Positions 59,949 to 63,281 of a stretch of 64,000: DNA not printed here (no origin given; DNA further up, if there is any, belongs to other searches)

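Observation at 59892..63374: Single-gene, AT-rich unit next to the tRNA/5S cluster encoding a 1011-aa repeat, metallophosphoesterase and unknown-domain protein: a candidate novel defence or stress system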

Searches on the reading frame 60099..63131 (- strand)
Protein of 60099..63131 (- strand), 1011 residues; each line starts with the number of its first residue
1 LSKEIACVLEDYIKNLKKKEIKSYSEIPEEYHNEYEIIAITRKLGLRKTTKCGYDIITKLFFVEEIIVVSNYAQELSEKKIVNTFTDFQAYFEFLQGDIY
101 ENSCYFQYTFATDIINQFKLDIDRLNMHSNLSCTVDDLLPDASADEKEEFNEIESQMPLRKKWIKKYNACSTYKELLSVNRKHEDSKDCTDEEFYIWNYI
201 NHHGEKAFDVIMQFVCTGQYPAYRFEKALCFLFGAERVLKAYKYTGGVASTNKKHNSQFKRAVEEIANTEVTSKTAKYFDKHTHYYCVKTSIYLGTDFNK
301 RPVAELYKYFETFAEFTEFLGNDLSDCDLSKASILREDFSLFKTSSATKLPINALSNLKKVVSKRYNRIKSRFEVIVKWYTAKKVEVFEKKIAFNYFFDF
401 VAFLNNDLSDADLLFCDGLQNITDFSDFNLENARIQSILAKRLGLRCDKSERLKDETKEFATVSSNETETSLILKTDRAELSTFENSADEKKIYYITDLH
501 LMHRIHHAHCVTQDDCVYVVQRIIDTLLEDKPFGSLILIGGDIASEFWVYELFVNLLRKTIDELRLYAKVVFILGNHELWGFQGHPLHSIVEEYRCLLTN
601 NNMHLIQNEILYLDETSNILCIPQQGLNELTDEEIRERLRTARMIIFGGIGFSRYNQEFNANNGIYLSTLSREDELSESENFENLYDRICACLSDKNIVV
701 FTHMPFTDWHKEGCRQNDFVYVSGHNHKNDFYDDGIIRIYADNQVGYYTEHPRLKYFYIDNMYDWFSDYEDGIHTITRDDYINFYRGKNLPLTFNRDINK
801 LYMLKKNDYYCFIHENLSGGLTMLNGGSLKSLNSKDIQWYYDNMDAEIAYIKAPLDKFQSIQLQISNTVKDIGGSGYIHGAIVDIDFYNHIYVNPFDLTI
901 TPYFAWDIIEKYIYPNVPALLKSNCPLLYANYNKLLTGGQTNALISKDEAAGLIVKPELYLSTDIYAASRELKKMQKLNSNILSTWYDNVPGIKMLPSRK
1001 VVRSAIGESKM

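Call 4: search_protein_families(library=pfam, proteins=[window:60099-63131:-], max_evalue=1)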
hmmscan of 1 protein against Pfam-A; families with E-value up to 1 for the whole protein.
window:60099-63131:- (1011 aa): 2 families
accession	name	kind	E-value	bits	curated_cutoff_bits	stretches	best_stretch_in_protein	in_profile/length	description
PF00149.33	Metallophos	-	1.3e-08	36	21.5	1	492-728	2-190/191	Calcineurin-like phosphoesterase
PF21902.1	PTM1-like_N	-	0.03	14.8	27.4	1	250-293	91-134/148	PTM1-like, N-terminal domain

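Call 5: search_protein_families(library=padloc, proteins=[window:60099-63131:-], max_evalue=1)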
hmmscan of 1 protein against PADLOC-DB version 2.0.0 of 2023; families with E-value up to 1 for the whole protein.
window:60099-63131:- (1011 aa): 0 families

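Call 6: search_protein_families(library=ncbifam, proteins=[window:60099-63131:-], max_evalue=1)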
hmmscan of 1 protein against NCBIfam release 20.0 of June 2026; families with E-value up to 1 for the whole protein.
window:60099-63131:- (1011 aa): 0 families

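Call 7: find_homologous_proteins(query=window:60099-63131:-)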
Query window:60099-63131:- (1011 aa): 329 proteins with E <= 0.001 among 8000 candidates; the best 120 are listed.
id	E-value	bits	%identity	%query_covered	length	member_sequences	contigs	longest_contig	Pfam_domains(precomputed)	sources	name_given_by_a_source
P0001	0.0e+0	2177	93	100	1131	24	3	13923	PF00149.34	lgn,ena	-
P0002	0.0e+0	1914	80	100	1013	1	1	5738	-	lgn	-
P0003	0.0e+0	1637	70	100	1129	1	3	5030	PF00149.34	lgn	-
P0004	0.0e+0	1591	70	99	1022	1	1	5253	PF00149.34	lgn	-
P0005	0.0e+0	1509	65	100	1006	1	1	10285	PF00149.34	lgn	-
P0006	0.0e+0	1475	63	98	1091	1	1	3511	PF00149.34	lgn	-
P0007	0.0e+0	1440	61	99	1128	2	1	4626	-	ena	-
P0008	0.0e+0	1439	61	99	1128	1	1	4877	PF00149.34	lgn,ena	-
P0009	0.0e+0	1424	60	99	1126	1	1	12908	PF00149.34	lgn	-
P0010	0.0e+0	1416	62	98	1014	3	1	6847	PF00149.34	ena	-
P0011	0.0e+0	1407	62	99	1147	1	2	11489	-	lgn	-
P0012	0.0e+0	1379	59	99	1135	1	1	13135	PF00149.34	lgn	-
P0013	0.0e+0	1335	60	95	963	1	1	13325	PF00149.34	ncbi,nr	ncbi:MAG: metallophosphoesterase [Oscillospiraceae bacterium]|nr:metallophosphoesterase [Oscillospir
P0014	0.0e+0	1333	58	98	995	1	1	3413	PF00149.34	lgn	-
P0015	0.0e+0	1328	58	99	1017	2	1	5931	PF00149.34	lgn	-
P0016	0.0e+0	1315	58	99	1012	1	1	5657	PF00149.34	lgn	-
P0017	0.0e+0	1291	59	97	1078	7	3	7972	PF00149.34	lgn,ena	-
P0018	0.0e+0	1267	56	98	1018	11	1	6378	PF00149.34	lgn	-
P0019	0.0e+0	1194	56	93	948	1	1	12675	PF00149.34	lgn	-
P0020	0.0e+0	1182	53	98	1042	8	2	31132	PF00149.34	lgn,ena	-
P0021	0.0e+0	1116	58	84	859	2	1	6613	PF00149.34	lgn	-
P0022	0.0e+0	1083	49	99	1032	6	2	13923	PF00149.34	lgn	-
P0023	0.0e+0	1080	49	99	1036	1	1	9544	PF00149.34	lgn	-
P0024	0.0e+0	1031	49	97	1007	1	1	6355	PF00149.34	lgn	-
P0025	0.0e+0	1027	48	98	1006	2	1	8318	PF00149.34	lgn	-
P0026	0.0e+0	1014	49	97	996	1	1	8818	PF00149.34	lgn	-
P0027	4.0e-290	983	47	98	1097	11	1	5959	PF00149.34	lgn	-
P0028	3.3e-289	980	48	98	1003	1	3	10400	PF00149.34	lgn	-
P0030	1.7e-283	962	47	98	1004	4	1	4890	PF00149.34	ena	-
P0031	3.7e-283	960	47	97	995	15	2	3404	PF00149.34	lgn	-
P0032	9.5e-282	956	47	98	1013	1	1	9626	PF00149.34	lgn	-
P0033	6.6e-281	953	46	98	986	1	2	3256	PF00149.34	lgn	-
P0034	2.3e-280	951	45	97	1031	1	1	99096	PF00149.34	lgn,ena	-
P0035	4.5e-278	944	46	98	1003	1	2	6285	PF00149.34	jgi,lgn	jgi:hypothetical protein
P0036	9.3e-278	943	47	97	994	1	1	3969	PF00149.34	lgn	-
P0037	1.8e-276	938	44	98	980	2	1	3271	PF00149.34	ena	-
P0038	9.4e-275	933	46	97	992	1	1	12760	PF00149.34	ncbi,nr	ncbi:hypothetical protein D7X33_18810 [Butyricicoccus sp. 1XD8-22]|nr:hypothetical protein D7X33_188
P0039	4.3e-274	930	45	97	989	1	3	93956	PF00149.34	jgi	-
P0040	1.6e-272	925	46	94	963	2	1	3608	PF00149.34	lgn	-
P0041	1.9e-272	925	45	97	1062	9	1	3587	PF00149.34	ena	-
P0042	3.1e-272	924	45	98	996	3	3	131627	PF00149.34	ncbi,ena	-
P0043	1.1e-270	919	45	98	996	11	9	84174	PF00149.34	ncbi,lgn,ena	-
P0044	6.2e-270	917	45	97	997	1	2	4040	PF00149.34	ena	-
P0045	1.3e-269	916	45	97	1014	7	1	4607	PF00149.34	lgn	-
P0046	1.2e-268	912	45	98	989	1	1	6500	PF00149.34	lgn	-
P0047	6.5e-268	910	44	98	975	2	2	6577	PF00149.34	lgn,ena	-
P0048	2.2e-266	905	43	99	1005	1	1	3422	PF00149.34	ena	-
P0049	2.4e-266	905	44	98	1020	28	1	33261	PF00149.34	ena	-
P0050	6.8e-266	903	44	97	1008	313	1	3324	PF00149.34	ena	-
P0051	1.6e-265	902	44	97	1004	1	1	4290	PF00149.34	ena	-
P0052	3.4e-265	901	44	99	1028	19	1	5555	PF00149.34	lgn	-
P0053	3.7e-265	901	44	98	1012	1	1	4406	PF00149.34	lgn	-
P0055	2.1e-264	898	45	97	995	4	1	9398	PF00149.34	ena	-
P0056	7.4e-264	897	44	97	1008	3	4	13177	PF00149.34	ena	-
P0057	9.9e-264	896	44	97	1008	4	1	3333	PF00149.34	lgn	-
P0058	3.1e-263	894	44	97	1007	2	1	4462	PF00149.34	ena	-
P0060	5.2e-263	894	45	97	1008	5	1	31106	PF00149.34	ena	-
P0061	1.1e-262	893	45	97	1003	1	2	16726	PF00149.34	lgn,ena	-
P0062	1.6e-262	892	44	97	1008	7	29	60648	PF00149.34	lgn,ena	-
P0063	2.0e-262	892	44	97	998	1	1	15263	PF00149.34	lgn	-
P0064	3.0e-262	891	44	99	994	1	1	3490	PF00149.34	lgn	-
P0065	1.3e-261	889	44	97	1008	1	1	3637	PF00149.34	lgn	-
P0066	2.5e-261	888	44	97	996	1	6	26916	PF00149.34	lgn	-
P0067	3.8e-261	888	46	97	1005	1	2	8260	PF00149.34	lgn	-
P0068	8.8e-261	886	44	97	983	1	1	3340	PF00149.34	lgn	-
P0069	8.9e-261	886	44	97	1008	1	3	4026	PF00149.34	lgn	-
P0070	9.2e-261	886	43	98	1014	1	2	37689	PF00149.34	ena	-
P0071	1.4e-260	886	43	97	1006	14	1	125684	PF00149.34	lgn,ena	-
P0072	4.5e-260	884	45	98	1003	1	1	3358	PF00149.34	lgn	-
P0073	5.2e-260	884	45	97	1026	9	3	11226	PF00149.34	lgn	-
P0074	8.0e-260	883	43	98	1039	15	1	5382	PF00149.34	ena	-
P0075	1.4e-259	882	45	97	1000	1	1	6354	PF00149.34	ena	-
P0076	2.0e-259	882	43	97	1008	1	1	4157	PF00149.34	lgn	-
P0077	4.2e-259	881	44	98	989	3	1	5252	PF00149.34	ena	-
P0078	4.8e-259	881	44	97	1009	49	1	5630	PF00149.34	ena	-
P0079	5.2e-259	881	44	97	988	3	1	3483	PF00149.34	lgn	-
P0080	1.2e-258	879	44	99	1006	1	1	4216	PF00149.34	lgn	-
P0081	1.3e-258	879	44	97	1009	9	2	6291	PF00149.34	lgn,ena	-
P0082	6.5e-258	877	43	97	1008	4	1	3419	PF00149.34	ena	-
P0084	1.5e-257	876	44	97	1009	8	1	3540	PF00149.34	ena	-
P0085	2.2e-257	875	43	98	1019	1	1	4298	PF00149.34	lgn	-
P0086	3.7e-257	874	45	97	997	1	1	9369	PF00149.34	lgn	-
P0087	9.2e-257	873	44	97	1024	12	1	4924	PF00149.34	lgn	-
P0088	9.2e-257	873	42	98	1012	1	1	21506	PF00149.34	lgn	-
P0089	1.2e-256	873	44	97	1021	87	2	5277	PF00149.34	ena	-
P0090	2.5e-256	872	43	98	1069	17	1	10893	PF00149.34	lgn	-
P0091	5.9e-256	870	44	98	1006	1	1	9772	PF00149.34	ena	-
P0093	1.6e-255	869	43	97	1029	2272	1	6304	PF00149.34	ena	-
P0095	2.6e-255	868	43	96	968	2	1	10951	PF00149.34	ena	-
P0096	5.3e-255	867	44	97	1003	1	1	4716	PF00149.34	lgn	-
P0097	5.7e-255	867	43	97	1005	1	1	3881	PF00149.34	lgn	-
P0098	4.8e-254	864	42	99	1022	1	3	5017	PF00149.34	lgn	-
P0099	6.0e-254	864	45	98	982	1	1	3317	PF00149.34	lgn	-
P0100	6.6e-254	864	43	98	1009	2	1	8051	PF00149.34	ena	-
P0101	8.6e-254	863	42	99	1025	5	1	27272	PF00149.34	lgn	-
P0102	1.0e-253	863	43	98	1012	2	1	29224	PF00149.34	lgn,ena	-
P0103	1.3e-253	863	43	98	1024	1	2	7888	PF00149.34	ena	-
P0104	1.5e-253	862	43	97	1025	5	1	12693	PF00149.34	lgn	-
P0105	4.1e-253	861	43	96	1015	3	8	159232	PF00149.34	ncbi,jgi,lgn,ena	-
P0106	4.9e-253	861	44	97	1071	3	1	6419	PF00149.34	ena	-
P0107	1.0e-252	860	43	97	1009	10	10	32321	PF00149.34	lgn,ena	-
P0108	1.8e-252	859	42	99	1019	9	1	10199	PF00149.34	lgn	-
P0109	3.4e-252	858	42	98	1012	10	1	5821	PF00149.34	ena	-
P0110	4.4e-252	858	44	97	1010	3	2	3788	PF00149.34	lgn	-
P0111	7.4e-252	857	44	96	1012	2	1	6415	PF00149.34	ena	-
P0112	7.7e-252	857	44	96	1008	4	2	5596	PF00149.34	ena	-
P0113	1.2e-251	856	43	99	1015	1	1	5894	PF00149.34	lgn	-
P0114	1.4e-251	856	42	97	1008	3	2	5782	PF00149.34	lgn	-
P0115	1.6e-251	856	43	98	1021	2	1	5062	PF00149.34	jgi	-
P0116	4.7e-251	854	43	97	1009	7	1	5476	PF00149.34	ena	-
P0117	6.9e-251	854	44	97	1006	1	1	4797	PF00149.34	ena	-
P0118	7.5e-251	854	43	97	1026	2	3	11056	PF00149.34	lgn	-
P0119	1.0e-250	853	44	97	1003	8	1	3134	PF00149.34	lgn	-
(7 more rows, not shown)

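Call 8: search_solved_structures(query=window:60099-63131:-, max_evalue=1, show_alignments=2)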
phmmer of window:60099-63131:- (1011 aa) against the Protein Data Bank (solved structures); distinct sequences matched with E-value up to 1: 1.
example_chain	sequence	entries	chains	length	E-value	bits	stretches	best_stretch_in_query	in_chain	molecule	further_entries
6unc_A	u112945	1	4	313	0.86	10.8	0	538-588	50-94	Metallophos domain-containing protein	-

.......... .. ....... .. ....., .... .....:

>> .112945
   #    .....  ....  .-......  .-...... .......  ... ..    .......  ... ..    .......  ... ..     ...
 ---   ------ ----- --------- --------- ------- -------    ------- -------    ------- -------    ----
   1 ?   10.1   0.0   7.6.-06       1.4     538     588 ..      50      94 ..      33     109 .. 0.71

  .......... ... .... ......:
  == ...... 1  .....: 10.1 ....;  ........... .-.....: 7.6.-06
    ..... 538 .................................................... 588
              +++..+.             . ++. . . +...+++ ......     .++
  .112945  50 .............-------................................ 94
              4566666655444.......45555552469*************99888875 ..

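Call 9: search_protein_families(library=phrogs, proteins=[window:60099-63131:-], max_evalue=1)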
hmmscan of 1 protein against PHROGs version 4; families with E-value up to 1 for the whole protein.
window:60099-63131:- (1011 aa): 3 families
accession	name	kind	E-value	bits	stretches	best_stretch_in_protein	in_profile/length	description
phrog_1649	-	other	5.6e-08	32.8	1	477-612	26-135/308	metallo-phosphoesterase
phrog_547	-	other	2.5e-05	24.5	1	479-580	17-112/245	phosphoesterase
phrog_4691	-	integration and excision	0.047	14.8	1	602-634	10-42/78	excisionase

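Call 14: find_encoding_contigs(protein=window:60099-63131:-, flank=10000, max_places=6)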
Protein window:60099-63131:- (1011 aa): no gene with exactly this product is on record in the collection.

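Call 15: find_encoding_contigs(protein=P0105, flank=10000, max_places=6)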
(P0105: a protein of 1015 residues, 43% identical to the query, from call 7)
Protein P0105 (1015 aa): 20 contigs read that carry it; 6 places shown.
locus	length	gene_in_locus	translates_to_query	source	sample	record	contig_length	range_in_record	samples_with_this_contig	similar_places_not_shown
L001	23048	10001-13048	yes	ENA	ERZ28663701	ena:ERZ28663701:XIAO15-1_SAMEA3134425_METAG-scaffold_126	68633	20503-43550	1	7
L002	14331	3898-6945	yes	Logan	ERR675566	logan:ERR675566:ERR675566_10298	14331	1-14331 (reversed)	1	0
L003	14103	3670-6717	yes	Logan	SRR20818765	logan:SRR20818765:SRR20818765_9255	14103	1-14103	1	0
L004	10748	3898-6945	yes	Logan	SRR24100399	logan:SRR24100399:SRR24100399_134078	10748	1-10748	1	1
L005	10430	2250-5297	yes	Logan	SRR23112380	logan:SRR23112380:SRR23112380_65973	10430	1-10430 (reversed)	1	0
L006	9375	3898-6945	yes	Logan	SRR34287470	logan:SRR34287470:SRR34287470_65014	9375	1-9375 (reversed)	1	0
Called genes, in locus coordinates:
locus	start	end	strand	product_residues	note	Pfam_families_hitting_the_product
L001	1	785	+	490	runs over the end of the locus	PF01171:ATP_bind_3, PF11734:TilS_C (weak)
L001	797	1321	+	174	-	PF00156:Pribosyltran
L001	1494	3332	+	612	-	PF06480:FtsH_ext, PF00004:AAA, PF23902:AAA_lid_PRS2_C (faint), PF17862:AAA_lid_3, PF01434:Peptidase_M41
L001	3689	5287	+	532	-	PF00270:DEAD, PF04851:ResIII, PF00271:Helicase_C, PF25399:DeaD_dimer, PF03880:DbpA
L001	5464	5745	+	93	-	PF12784:PDDEXK_2 (faint)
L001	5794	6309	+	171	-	-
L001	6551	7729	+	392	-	PF14257:DUF4349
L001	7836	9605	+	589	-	PF13739:PdaC (weak), PF11738:DUF3298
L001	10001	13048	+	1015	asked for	PF00149:Metallophos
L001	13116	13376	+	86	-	-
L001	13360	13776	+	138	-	PF13470:PIN_3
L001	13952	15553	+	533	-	PF04616:Glyco_hydro_43, PF17851:GH43_C2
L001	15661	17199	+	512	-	PF04616:Glyco_hydro_43, PF17851:GH43_C2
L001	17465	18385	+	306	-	-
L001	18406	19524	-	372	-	PF13432:TPR_16 (faint), PF14559:TPR_19 (faint), PF08238:Sel1 (faint)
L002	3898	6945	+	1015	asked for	PF00149:Metallophos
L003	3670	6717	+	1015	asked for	PF00149:Metallophos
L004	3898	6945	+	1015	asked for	PF00149:Metallophos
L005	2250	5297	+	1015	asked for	PF00149:Metallophos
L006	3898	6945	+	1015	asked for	PF00149:Metallophos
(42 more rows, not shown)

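Call 16: find_encoding_contigs(protein=P0042, flank=10000, max_places=2)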
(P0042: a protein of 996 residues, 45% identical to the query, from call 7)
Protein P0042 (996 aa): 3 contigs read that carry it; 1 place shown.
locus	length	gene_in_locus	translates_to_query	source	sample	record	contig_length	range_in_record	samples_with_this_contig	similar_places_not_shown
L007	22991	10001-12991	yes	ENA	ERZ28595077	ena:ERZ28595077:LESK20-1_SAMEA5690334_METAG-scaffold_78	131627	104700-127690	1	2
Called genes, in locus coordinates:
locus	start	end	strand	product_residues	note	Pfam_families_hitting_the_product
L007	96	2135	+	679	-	PF16889:Hepar_II_III_N, PF07940:Hepar_II_III_C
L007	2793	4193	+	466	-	PF00884:Sulfatase, PF01663:Phosphodiest (weak), PF16347:SGSH_C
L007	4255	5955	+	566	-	PF25840:Ulvan_lyase_N, PF25841:Ulvan_lyase_C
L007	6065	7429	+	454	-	PF01408:GFO_IDH_MocA, PF22725:GFO_IDH_MocA_C3 (faint), PF02894:GFO_IDH_MocA_C (faint)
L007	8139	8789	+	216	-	PF04471:Mrr_cat, PF13156:Mrr_cat_2 (weak), PF22722:NA-iREase1 (faint)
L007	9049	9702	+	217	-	-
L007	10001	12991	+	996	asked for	PF00149:Metallophos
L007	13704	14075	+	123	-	-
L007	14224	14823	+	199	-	-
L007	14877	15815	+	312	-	-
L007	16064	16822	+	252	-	PF13302:Acetyltransf_3, PF00583:Acetyltransf_1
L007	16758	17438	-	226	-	-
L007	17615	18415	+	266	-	PF04854:DUF624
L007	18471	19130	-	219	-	PF03006:HlyIII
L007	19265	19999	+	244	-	PF00849:PseudoU_synth_2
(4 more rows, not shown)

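Call 17: find_encoding_contigs(protein=P0071, flank=10000, max_places=2)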
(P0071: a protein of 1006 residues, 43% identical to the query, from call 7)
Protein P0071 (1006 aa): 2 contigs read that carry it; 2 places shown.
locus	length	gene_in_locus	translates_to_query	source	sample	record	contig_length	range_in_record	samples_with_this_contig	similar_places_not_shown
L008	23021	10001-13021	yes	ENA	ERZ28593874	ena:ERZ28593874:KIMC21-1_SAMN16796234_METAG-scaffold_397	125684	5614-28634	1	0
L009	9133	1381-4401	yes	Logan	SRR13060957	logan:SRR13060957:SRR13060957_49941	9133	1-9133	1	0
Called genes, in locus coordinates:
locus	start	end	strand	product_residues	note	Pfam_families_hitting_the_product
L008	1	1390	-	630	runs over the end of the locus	PF02518:HATPase_c (weak), PF13589:HATPase_c_3, PF00183:HSP90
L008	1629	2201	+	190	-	PF02417:Chromate_transp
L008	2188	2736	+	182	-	PF02417:Chromate_transp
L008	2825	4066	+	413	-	PF14691:Fer4_20, PF01946:Thi4 (weak), PF00070:Pyr_redox (faint), PF01266:DAO (weak), PF01494:FAD_binding_3 (faint), PF07992:Pyr_redox_2, PF13450:NAD_binding_8, PF13738:Pyr_redox_3 (weak), +1 more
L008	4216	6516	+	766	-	PF02743:dCache_1, PF00990:GGDEF, PF00563:EAL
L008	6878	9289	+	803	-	PF00133:tRNA-synt_1, PF09334:tRNA-synt_1g, PF13603:tRNA-synt_1_2, PF00133:tRNA-synt_1, PF08264:Anticodon_1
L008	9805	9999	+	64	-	-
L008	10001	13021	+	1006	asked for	PF00149:Metallophos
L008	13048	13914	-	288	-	PF03313:SDH_alpha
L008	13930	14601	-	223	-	PF03315:SDH_beta, PF01842:ACT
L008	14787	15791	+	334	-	PF00929:RNase_T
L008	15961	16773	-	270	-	PF04951:Peptidase_M55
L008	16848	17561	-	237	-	PF01048:PNP_UDP_1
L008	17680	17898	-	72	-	-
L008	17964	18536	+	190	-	PF12710:HAD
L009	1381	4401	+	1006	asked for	PF00149:Metallophos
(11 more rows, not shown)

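Call 18: find_encoding_contigs(protein=P0034, flank=10000, max_places=2)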
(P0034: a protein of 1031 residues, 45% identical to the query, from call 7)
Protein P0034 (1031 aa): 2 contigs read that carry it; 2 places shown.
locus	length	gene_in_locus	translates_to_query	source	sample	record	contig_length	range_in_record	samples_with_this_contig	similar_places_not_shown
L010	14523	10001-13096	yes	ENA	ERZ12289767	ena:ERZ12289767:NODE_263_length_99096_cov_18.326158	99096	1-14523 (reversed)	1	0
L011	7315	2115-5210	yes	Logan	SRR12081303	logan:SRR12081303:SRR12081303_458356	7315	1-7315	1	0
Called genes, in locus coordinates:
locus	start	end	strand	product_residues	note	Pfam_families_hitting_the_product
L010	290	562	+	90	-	-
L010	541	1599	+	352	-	PF13306:LRR_5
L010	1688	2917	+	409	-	PF13203:DUF2201_N, PF09967:DUF2201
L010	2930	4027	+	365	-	PF07728:AAA_5 (weak)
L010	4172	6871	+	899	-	PF01326:PPDK_N, PF00391:PEP-utilizers, PF02896:PEP-utilizers_C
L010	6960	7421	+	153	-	-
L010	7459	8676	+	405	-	PF00331:Glyco_hydro_10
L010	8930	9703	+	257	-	-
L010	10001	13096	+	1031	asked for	PF00149:Metallophos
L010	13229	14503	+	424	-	-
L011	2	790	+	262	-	?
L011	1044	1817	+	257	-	-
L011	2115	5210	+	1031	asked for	PF00149:Metallophos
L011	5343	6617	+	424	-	-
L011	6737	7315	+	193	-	?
